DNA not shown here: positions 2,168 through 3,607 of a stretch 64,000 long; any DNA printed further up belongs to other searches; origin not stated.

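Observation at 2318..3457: F-box fused to a Rab-like GTPase lacking the catalytic glutamine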

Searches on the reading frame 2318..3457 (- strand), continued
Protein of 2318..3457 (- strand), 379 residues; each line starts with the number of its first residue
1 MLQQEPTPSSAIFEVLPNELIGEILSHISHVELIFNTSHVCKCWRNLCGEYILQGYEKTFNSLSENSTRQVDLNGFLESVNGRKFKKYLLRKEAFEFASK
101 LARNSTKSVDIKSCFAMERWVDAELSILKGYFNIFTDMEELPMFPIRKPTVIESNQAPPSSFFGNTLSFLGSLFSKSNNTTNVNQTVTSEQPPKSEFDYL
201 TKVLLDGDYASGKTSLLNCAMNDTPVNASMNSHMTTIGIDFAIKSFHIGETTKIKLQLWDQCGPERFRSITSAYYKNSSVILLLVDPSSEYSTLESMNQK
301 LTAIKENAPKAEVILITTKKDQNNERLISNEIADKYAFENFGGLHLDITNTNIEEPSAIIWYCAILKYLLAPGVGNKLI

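Call 7: find_homologous_proteins(query=window:2318-3457:-, max_evalue=0.001)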
Query window:2318-3457:- (379 aa): 225 proteins with E <= 0.001 among 2310 candidates; the best 120 are listed.
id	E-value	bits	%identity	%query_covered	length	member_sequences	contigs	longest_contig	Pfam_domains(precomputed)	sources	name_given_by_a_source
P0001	1.3e-251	852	100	100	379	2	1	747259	PF00646.39,PF00025.28,PF08477.20,PF12937.13,PF04670.19,PF00071.29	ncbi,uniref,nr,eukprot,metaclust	ncbi:rab family small GTPase [Naegleria gruberi]|uniref:Rab family small GTPase n=1 Tax=Naegleria gr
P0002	3.8e-112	393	51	99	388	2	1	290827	PF08477.20,PF00071.29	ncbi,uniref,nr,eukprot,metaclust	ncbi:small GTPase [Naegleria gruberi]|uniref:Small GTPase n=1 Tax=Naegleria gruberi TaxID=5762 RepID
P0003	6.9e-67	244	38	96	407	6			PF00025.28,PF08477.20,PF12937.13,PF00071.29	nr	nr:unnamed protein product [Naegleria fowleri]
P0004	1.9e-62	229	37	96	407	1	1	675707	PF00025.28,PF08477.20,PF00071.29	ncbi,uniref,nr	ncbi:hypothetical protein C9374_003205 [Naegleria lovaniensis]|uniref:F-box domain-containing protei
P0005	1.8e-61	226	47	67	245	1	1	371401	PF08477.20,PF04670.19,PF00071.29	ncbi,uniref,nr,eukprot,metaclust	ncbi:rab family small GTPase [Naegleria gruberi]|uniref:Rab family small GTPase n=1 Tax=Naegleria gr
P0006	1.7e-42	164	36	39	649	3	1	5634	PF01926.30,PF00025.28,PF09439.17,PF08477.20,PF13555.13,PF00493.30,PF13401.13,PF03193.23,PF04670.19,PF00735.25,PF13479.13,PF02421.25,PF00009.34,PF00071.29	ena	-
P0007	4.9e-24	103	31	36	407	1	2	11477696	PF01926.30,PF00025.28,PF09439.17,PF08477.20,PF00009.34,PF03193.23,PF04670.19,PF00071.29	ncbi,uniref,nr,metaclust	ncbi:hypothetical protein FF38_05846 [Lucilia cuprina]|uniref:Ras-related protein Rab6 n=1 Tax=Lucil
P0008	1.0e-16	79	32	45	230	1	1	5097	PF01926.30,PF00025.28,PF08477.20,PF00009.34,PF04670.19,PF00071.29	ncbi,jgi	jgi:small GTP-binding protein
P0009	3.9e-16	77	45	31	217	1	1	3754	PF01926.30,PF00025.28,PF08477.20,PF04670.19,PF00071.29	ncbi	-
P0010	4.6e-16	77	37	37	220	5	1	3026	PF01926.30,PF00025.28,PF08477.20,PF00009.34,PF04670.19,PF00071.29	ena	-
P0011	6.1e-16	76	38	38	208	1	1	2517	PF00025.28,PF08477.20,PF00071.29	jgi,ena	-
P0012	7.3e-16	76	41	37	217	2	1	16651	PF01926.30,PF00025.28,PF08477.20,PF00009.34,PF04670.19,PF00071.29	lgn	-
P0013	7.9e-16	76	31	50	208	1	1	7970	PF01926.30,PF00025.28,PF08477.20,PF00009.34,PF04670.19,PF00071.29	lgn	-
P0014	2.8e-15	74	37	41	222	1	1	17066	PF01926.30,PF00025.28,PF08477.20,PF00071.29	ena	-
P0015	4.1e-15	74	37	38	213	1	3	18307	PF01926.30,PF00025.28,PF09439.17,PF08477.20,PF00009.34,PF03193.23,PF04670.19,PF00071.29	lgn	-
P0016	4.9e-15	73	38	37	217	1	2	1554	PF01926.30,PF00025.28,PF08477.20,PF00009.34,PF04670.19,PF00071.29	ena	-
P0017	5.2e-15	73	31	59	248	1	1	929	PF00025.28,PF08477.20,PF00071.29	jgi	-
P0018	7.0e-15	73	42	40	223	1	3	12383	PF01926.30,PF00025.28,PF08477.20,PF00071.29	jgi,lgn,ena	-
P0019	7.5e-15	73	40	38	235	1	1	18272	PF00025.28,PF08477.20,PF00009.34,PF00071.29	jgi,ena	-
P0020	1.0e-14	72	40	37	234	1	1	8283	PF00025.28,PF08477.20,PF00009.34,PF00071.29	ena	-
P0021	1.1e-14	72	34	41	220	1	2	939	PF01926.30,PF00025.28,PF08477.20,PF00071.29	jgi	-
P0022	1.3e-14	72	37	34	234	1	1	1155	PF01926.30,PF00025.28,PF08477.20,PF00009.34,PF04670.19,PF00071.29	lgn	-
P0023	1.4e-14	72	38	38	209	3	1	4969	PF01926.30,PF00025.28,PF09439.17,PF08477.20,PF00009.34,PF03193.23,PF04670.19,PF00071.29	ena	-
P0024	2.7e-14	71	35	39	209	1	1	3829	PF01926.30,PF00025.28,PF08477.20,PF00009.34,PF04670.19,PF00071.29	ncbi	-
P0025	8.5e-14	69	36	36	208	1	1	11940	PF01926.30,PF00025.28,PF08477.20,PF00071.29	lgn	-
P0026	1.5e-13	69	38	37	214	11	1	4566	PF00025.28,PF08477.20,PF00009.34,PF00071.29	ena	-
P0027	2.8e-13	68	38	38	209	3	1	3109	PF00025.28,PF08477.20,PF00009.34,PF00071.29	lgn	-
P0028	8.1e-13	66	44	26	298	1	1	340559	PF00025.28,PF08477.20,PF00071.29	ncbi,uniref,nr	ncbi:hypothetical protein CAC42_8187 [Sphaceloma murrayae]|uniref:GTP-binding protein ypt4 n=1 Tax=S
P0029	2.2e-12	65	39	27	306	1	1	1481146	PF00025.28,PF08477.20,PF00071.29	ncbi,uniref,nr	ncbi:P-loop containing nucleoside triphosphate hydrolase protein [Elsinoe ampelina]|uniref:P-loop co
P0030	2.3e-12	65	40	28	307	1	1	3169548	PF00025.28,PF08477.20,PF00071.29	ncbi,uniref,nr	ncbi:hypothetical protein KVT40_001526 [Elsinoe batatas]|uniref:P-loop containing nucleoside triphos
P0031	2.9e-12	64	35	35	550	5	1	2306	PF00646.39,PF00025.28,PF08477.20,PF05118.22,PF12937.13,PF00071.29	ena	-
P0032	3.4e-12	64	38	35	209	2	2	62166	PF00025.28,PF08477.20,PF00009.34,PF00071.29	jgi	jgi:Ras-related protein Rab-8A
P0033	4.1e-12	64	43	26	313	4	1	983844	PF00025.28,PF08477.20,PF00009.34,PF00071.29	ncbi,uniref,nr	ncbi:hypothetical protein B9Z65_3052 [Elsinoe australis]|uniref:GTP-binding protein ypt4 n=1 Tax=Els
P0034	4.6e-12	64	35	37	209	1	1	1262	PF00025.28,PF08477.20,PF00071.29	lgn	-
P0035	4.6e-12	64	36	37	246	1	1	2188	PF01926.30,PF00025.28,PF08477.20,PF04670.19,PF00071.29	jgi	jgi:Ras-related protein Rab-8A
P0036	4.6e-12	64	44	25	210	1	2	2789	PF00025.28,PF08477.20,PF00009.34,PF04670.19,PF00071.29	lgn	-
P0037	5.3e-12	63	36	34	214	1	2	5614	PF00025.28,PF08477.20,PF00071.29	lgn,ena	-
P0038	1.1e-11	62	36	37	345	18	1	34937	PF00025.28,PF08477.20,PF00071.29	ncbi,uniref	ncbi:hypothetical protein G3M48_005924 [Beauveria asiatica]|uniref:GTP-binding protein ypt4 n=1 Tax=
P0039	1.2e-11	62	43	27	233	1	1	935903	PF00025.28,PF08477.20,PF00009.34,PF00071.29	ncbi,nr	ncbi:gtp-binding protein ryh1 [Moniliophthora roreri]|nr:gtp-binding protein ryh1 [Moniliophthora ro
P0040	1.4e-11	62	37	37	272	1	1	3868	PF00025.28,PF08477.20,PF00071.29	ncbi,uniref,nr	ncbi:hypothetical protein G7Y89_g15669 [Cudoniella acicularis]|uniref:Uncharacterized protein n=1 Ta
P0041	1.5e-11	62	36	37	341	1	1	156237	PF00025.28,PF08477.20,PF00071.29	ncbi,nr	ncbi:P-loop containing nucleoside triphosphate hydrolase protein [Xylariaceae sp. FL0662B]|nr:P-loop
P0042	2.2e-11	61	36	38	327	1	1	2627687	PF00025.28,PF08477.20,PF00071.29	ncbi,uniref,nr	ncbi:ras-domain-containing protein [Saccharata proteae CBS 121410]|uniref:Ras-domain-containing prot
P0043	2.4e-11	61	32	45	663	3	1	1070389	PF13405.13,PF01926.30,PF00025.28,PF13499.13,PF08477.20,PF13833.13,PF00036.39,PF04670.19,PF00071.29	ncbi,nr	ncbi:Ras family protein [Trichuris suis]|nr:Ras family protein [Trichuris suis]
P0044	3.1e-11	61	39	31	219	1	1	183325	PF01926.30,PF00025.28,PF09439.17,PF08477.20,PF00009.34,PF04670.19,PF00071.29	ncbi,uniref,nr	ncbi:hypothetical protein P879_02255 [Paragonimus westermani]|uniref:Ras and EF-hand domain-containi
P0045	4.0e-11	61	38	32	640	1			PF13405.13,PF01926.30,PF00025.28,PF13499.13,PF08477.20,PF13833.13,PF00009.34,PF04670.19,PF00071.29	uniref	uniref:EF-hand domain-containing protein n=1 Tax=Trichuris muris TaxID=70415 RepID=A0A5S6QXQ8_TRIMR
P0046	4.6e-11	60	33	38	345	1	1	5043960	PF00025.28,PF08477.20,PF00071.29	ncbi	ncbi:Fc.00g020270.m01.CDS01 [Cosmosporella sp. VM-42]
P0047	5.3e-11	60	31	45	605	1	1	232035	PF13405.13,PF01926.30,PF00025.28,PF13499.13,PF12763.14,PF08477.20,PF13833.13,PF00009.34,PF00036.39,PF04670.19,PF00071.29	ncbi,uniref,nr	ncbi:Ras and EF-hand 8 domain containing protein [Trichuris trichiura]|uniref:Ras and EF-hand 8 doma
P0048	6.8e-11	60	31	40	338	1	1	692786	PF00025.28,PF08477.20,PF00071.29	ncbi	ncbi:hypothetical protein OQA88_3528 [Cercophora sp. LCS_1]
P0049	8.4e-11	60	34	37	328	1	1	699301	PF00025.28,PF08477.20,PF00071.29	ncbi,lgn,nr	ncbi:P-loop containing nucleoside triphosphate hydrolase protein [Hypomontagnella submonticulosa]|nr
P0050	9.2e-11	59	31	41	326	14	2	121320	PF00025.28,PF08477.20,PF00071.29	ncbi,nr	ncbi:P-loop containing nucleoside triphosphate hydrolase protein [Hypoxylon argillaceum]|nr:P-loop c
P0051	9.5e-11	59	30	41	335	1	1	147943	PF00025.28,PF08477.20,PF00071.29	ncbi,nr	ncbi:P-loop containing nucleoside triphosphate hydrolase protein [Hypoxylon sp. FL1150]|nr:P-loop co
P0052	9.7e-11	59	32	40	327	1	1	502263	PF00025.28,PF08477.20,PF00071.29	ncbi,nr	ncbi:P-loop containing nucleoside triphosphate hydrolase protein [Hypoxylon sp. NC1633]|nr:P-loop co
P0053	1.0e-10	59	36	34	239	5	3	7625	PF01926.30,PF00025.28,PF08477.20,PF00071.29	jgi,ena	-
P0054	1.1e-10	59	34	37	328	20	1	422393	PF00025.28,PF08477.20,PF00071.29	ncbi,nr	ncbi:hypothetical protein M426DRAFT_320139 [Hypoxylon sp. CI-4A]|nr:hypothetical protein M426DRAFT_3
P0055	1.2e-10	59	31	41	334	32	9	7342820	PF00025.28,PF08477.20,PF00071.29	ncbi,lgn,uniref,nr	ncbi:Ras family protein [Colletotrichum scovillei]|uniref:Ras family protein n=4 Tax=Colletotrichum 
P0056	1.3e-10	59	32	41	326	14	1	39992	PF00025.28,PF08477.20,PF00071.29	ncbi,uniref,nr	ncbi:hypothetical protein E0Z10_g9725 [Xylaria hypoxylon]|uniref:Uncharacterized protein n=1 Tax=Xyl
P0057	1.5e-10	59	31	41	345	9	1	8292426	PF00025.28,PF08477.20,PF00071.29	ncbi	ncbi:secretion-related small GTPase [Metarhizium brunneum]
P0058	1.6e-10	59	31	40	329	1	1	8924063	PF00025.28,PF08477.20,PF00071.29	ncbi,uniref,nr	ncbi:Uu.00g028580.m01.CDS01 [Anthostomella pinea]|uniref:Uu.00g028580.m01.CDS01 n=1 Tax=Anthostomell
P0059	1.7e-10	59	31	40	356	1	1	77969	PF00025.28,PF08477.20,PF00071.29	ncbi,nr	ncbi:P-loop containing nucleoside triphosphate hydrolase protein [Biscogniauxia marginata]|nr:P-loop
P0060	1.8e-10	58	33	41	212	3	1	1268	PF01926.30,PF00025.28,PF08477.20,PF00009.34,PF03193.23,PF00071.29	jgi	-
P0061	1.8e-10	58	32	40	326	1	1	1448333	PF00025.28,PF08477.20,PF00071.29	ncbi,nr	ncbi:P-loop containing nucleoside triphosphate hydrolase protein [Xylariaceae sp. FL0016]|nr:P-loop 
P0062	1.9e-10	58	34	37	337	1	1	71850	PF00025.28,PF08477.20,PF00071.29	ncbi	ncbi:hypothetical protein VTK56DRAFT_2061 [Thermocarpiscus australiensis]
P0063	1.9e-10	58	33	38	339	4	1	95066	PF00025.28,PF08477.20,PF00071.29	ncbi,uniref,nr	ncbi:hypothetical protein XA68_10991 [Ophiocordyceps unilateralis]|uniref:GTP-binding protein ypt4 n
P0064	1.9e-10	58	34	39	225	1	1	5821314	PF00025.28,PF08477.20,PF00071.29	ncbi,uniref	ncbi:ras-related protein Rab-42-like [Melanerpes formicivorus]|uniref:ras-related protein Rab-42-lik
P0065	1.9e-10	58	31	40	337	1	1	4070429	PF00025.28,PF08477.20,PF00071.29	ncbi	ncbi:Beta-mannosidase B [Hypoxylon texense]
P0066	2.1e-10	58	34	37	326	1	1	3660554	PF00025.28,PF08477.20,PF00071.29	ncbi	ncbi:hypothetical protein AAE478_009655 [Parahypoxylon ruwenzoriense]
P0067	2.1e-10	58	31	41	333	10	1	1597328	PF00025.28,PF08477.20,PF00071.29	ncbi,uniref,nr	ncbi:GTP-binding protein ypt4 [Colletotrichum spaethianum]|uniref:GTP-binding protein ypt4 n=1 Tax=C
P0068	2.2e-10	58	34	37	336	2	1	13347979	PF00025.28,PF08477.20,PF00071.29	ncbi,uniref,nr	ncbi:P-loop containing nucleoside triphosphate hydrolase protein [Podospora appendiculata]|uniref:P-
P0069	2.2e-10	58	31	41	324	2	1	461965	PF00025.28,PF08477.20,PF00071.29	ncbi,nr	ncbi:P-loop containing nucleoside triphosphate hydrolase protein [Xylariaceae sp. AK1471]|nr:P-loop 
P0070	2.2e-10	58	34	38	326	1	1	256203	PF00025.28,PF08477.20,PF00071.29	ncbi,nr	ncbi:P-loop containing nucleoside triphosphate hydrolase protein [Nemania sp. FL0031]|nr:P-loop cont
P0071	2.4e-10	58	31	41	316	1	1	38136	PF00025.28,PF08477.20,PF00071.29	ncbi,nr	ncbi:P-loop containing nucleoside triphosphate hydrolase protein [Xylariomycetidae sp. FL0641]|nr:P-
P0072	2.5e-10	58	32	37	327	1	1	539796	PF00025.28,PF08477.20,PF00071.29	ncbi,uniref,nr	ncbi:putative gtp-binding protein ypt4 protein [Phaeoacremonium minimum UCRPA7]|uniref:Putative gtp-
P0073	2.7e-10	58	32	40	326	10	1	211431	PF00025.28,PF08477.20,PF00071.29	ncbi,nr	ncbi:P-loop containing nucleoside triphosphate hydrolase protein [Daldinia loculata]|nr:P-loop conta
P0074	2.7e-10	58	36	35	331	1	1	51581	PF00025.28,PF08477.20,PF00071.29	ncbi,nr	ncbi:MAG: hypothetical protein M1823_003906 [Watsoniomyces obsoletus]|nr:MAG: hypothetical protein M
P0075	2.8e-10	58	46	13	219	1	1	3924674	PF00025.28,PF08477.20,PF00009.34,PF00071.29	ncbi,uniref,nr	ncbi:hypothetical protein HPG69_012098 [Diceros bicornis minor]|uniref:Rab6 n=1 Tax=Diceros bicornis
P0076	2.8e-10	58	36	31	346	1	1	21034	PF00025.28,PF08477.20,PF00071.29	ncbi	ncbi:hypothetical protein VTI74DRAFT_8306 [Chaetomium olivicolor]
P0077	2.9e-10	58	31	41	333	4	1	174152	PF00025.28,PF08477.20,PF00071.29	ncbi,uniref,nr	ncbi:ras family protein [Colletotrichum zoysiae]|uniref:Ras family protein n=1 Tax=Colletotrichum zo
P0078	2.9e-10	58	29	41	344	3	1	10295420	PF00025.28,PF08477.20,PF00071.29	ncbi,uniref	ncbi:GTP-binding protein ypt4 [Madurella fahalii]|uniref:GTP-binding protein ypt4 n=1 Tax=Madurella 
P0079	3.2e-10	58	33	42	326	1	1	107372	PF00025.28,PF08477.20,PF00071.29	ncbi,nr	ncbi:P-loop containing nucleoside triphosphate hydrolase protein [Xylaria sp. CBS 124048]|nr:P-loop 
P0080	3.8e-10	57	32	36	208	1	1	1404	PF00025.28,PF08477.20,PF00009.34,PF00071.29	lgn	-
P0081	3.8e-10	57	30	40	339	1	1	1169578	PF00025.28,PF08477.20,PF00071.29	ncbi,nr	ncbi:P-loop containing nucleoside triphosphate hydrolase protein [Xylariomycetidae sp. FL2044]|nr:P-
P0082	4.0e-10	57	35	35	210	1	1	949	PF00025.28,PF08477.20,PF03193.23,PF00071.29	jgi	-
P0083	4.1e-10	57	32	40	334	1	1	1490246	PF00025.28,PF08477.20,PF00071.29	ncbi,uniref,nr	ncbi:GTP-binding protein ypt4 [Patellaria atrata CBS 101060]|uniref:GTP-binding protein ypt4 n=1 Tax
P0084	4.4e-10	57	33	38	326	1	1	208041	PF00025.28,PF08477.20,PF00071.29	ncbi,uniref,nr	ncbi:P-loop containing nucleoside triphosphate hydrolase protein [Daldinia vernicosa]|uniref:P-loop 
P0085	4.4e-10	57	34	34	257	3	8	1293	PF00025.28,PF08477.20,PF00009.34,PF00071.29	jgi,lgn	-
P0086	5.0e-10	57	36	35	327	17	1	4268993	PF00025.28,PF08477.20,PF00071.29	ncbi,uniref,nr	ncbi:GTP-binding protein ypt4 [Diplodia seriata]|uniref:GTP-binding protein ypt4 n=1 Tax=Diplodia se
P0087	5.2e-10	57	34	38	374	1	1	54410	PF00025.28,PF08477.20,PF00071.29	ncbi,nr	ncbi:hypothetical protein CIB48_g8093 [Xylaria polymorpha]|nr:hypothetical protein CIB48_g8093 [Xyla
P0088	5.2e-10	57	33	39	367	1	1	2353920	PF00025.28,PF08477.20,PF00071.29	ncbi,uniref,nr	ncbi:RAB protein [Geosmithia morbida]|uniref:RAB protein n=1 Tax=Geosmithia morbida TaxID=1094350 Re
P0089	5.7e-10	57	35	31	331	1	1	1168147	PF00025.28,PF08477.20,PF00071.29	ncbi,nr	ncbi:P-loop containing nucleoside triphosphate hydrolase protein [Nemania sp. FL0916]|nr:P-loop cont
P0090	6.0e-10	57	32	36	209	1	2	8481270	PF01926.30,PF00025.28,PF08477.20,PF00009.34,PF00071.29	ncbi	ncbi:hypothetical protein RB595_006397 [Gaeumannomyces hyphopodioides]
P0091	6.0e-10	57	33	37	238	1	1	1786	PF00025.28,PF08477.20,PF00009.34,PF00071.29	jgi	jgi:Ras-related protein Rab-6A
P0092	6.1e-10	57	32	36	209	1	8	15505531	PF01926.30,PF00025.28,PF08477.20,PF00009.34,PF00071.29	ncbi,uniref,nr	ncbi:Ras-like protein Rab-6A [Gaeumannomyces tritici R3-111a-1]|uniref:Ras-like protein Rab-6A n=1 T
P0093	6.3e-10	57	32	39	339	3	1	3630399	PF00025.28,PF08477.20,PF00071.29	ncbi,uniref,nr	ncbi:P-loop containing nucleoside triphosphate hydrolase protein [Lasiosphaeria hispida]|uniref:P-lo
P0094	6.3e-10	57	34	36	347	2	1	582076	PF00025.28,PF08477.20,PF00071.29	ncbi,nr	ncbi:hypothetical protein CP533_1120 [Ophiocordyceps camponoti-saundersi (nom. inval.)]|nr:hypotheti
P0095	6.4e-10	57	31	48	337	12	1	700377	PF00025.28,PF08477.20,PF00071.29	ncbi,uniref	ncbi:ras family protein [Phyllosticta citribraziliensis]|uniref:Ras family protein n=1 Tax=Phyllosti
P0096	6.4e-10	57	31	41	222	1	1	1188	PF00025.28,PF08477.20,PF00009.34,PF00071.29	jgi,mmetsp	mmetsp:Transcript_29/g.81 ORF Transcript_29/g.81 Transcript_29/m.81 type:complete len:223 (-) Transc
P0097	7.5e-10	56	32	36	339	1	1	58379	PF00025.28,PF08477.20,PF00071.29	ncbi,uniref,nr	ncbi:hypothetical protein CDD80_3588 [Ophiocordyceps camponoti-rufipedis]|uniref:Uncharacterized pro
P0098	8.6e-10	56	34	36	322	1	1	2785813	PF00025.28,PF08477.20,PF00071.29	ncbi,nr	ncbi:ras family protein [Xylariales sp. AK1849]|nr:ras family protein [Xylariales sp. AK1849]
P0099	8.6e-10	56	32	41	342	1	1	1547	PF00025.28,PF08477.20,PF10662.16,PF00071.29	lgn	-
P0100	8.9e-10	56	33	37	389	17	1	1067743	PF00025.28,PF08477.20,PF00071.29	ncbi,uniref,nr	ncbi:hypothetical protein QC762_101470 [Podospora pseudocomata]|uniref:GTP-binding protein n=1 Tax=P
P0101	8.9e-10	56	32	41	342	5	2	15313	PF00025.28,PF08477.20,PF10662.16,PF00071.29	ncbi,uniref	ncbi:hypothetical protein EsDP_00006875 [Epichloe bromicola]|uniref:GTP-binding protein ypt4 n=1 Tax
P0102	9.1e-10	56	31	40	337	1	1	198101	PF00025.28,PF08477.20,PF00071.29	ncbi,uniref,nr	ncbi:P-loop containing nucleoside triphosphate hydrolase protein [Diplogelasinospora grovesii]|unire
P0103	9.9e-10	56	32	39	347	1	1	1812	PF00025.28,PF08477.20,PF00071.29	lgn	-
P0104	1.0e-9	56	34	43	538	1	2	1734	PF01926.30,PF00025.28,PF08477.20,PF00009.34,PF00071.29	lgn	-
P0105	1.1e-9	56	31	39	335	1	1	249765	PF00025.28,PF08477.20,PF00071.29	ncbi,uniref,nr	ncbi:uncharacterized protein E0L32_009239 [Thyridium curvatum]|uniref:Uncharacterized protein n=1 Ta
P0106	1.1e-9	56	33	37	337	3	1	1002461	PF00025.28,PF08477.20,PF00071.29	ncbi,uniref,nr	ncbi:hypothetical protein UVI_02018260 [Ustilaginoidea virens]|uniref:GTP-binding protein ypt4 n=1 T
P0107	1.3e-9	56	33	36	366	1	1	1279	PF01926.30,PF00025.28,PF08477.20,PF00009.34,PF03193.23,PF00071.29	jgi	-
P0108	1.3e-9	56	35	36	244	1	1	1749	PF00025.28,PF08477.20,PF00009.34,PF00071.29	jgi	-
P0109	1.3e-9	56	33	42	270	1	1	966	PF01926.30,PF00025.28,PF08477.20,PF00071.29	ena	-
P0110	1.3e-9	56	29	40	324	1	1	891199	PF00025.28,PF08477.20,PF00071.29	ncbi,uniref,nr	ncbi:Rab like protein [Pleurostoma richardsiae]|uniref:Rab like protein n=1 Tax=Pleurostoma richards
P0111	1.3e-9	56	35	31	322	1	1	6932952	PF00025.28,PF08477.20,PF00071.29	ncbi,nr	ncbi:GTP-binding protein ypt4 [Xylariales sp. PMI_506]|nr:GTP-binding protein ypt4 [Xylariales sp. P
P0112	1.4e-9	55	35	31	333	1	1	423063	PF00025.28,PF08477.20,PF00071.29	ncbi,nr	ncbi:P-loop containing nucleoside triphosphate hydrolase protein [Xylariaceae sp. FL0255]|nr:P-loop 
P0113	1.4e-9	55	36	33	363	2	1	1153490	PF01926.30,PF00025.28,PF08477.20,PF00009.34,PF04670.19,PF00071.29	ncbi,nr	ncbi:hypothetical protein scyTo_0000822, partial [Scyliorhinus torazame]|nr:hypothetical protein [Sc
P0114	1.5e-9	55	32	38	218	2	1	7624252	PF00025.28,PF08477.20,PF00071.29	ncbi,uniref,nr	ncbi:hypothetical protein IHE44_0008260 [Lamprotornis superbus]|uniref:Uncharacterized protein n=1 T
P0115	1.7e-9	55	31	42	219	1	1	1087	PF00025.28,PF09439.17,PF08477.20,PF00009.34,PF00071.29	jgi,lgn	-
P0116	1.7e-9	55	31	40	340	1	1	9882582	PF00025.28,PF08477.20,PF00071.29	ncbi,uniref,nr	ncbi:P-loop containing nucleoside triphosphate hydrolase protein [Bombardia bombarda]|uniref:P-loop 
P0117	1.8e-9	55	33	37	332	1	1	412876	PF00025.28,PF08477.20,PF00071.29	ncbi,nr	ncbi:ras-domain-containing protein [Thozetella sp. PMI_491]|nr:ras-domain-containing protein [Thozet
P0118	1.8e-9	55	34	35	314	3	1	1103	PF00025.28,PF08477.20,PF00071.29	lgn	-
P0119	1.9e-9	55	33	40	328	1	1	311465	PF00025.28,PF08477.20,PF00071.29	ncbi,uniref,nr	ncbi:ras-domain-containing protein [Didymella exigua CBS 183.55]|uniref:Ras-domain-containing protei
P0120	1.9e-9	55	38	27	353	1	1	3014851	PF00025.28,PF08477.20,PF00071.29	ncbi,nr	ncbi:P-loop containing nucleoside triphosphate hydrolase protein [Xylariaceae sp. FL0804]|nr:P-loop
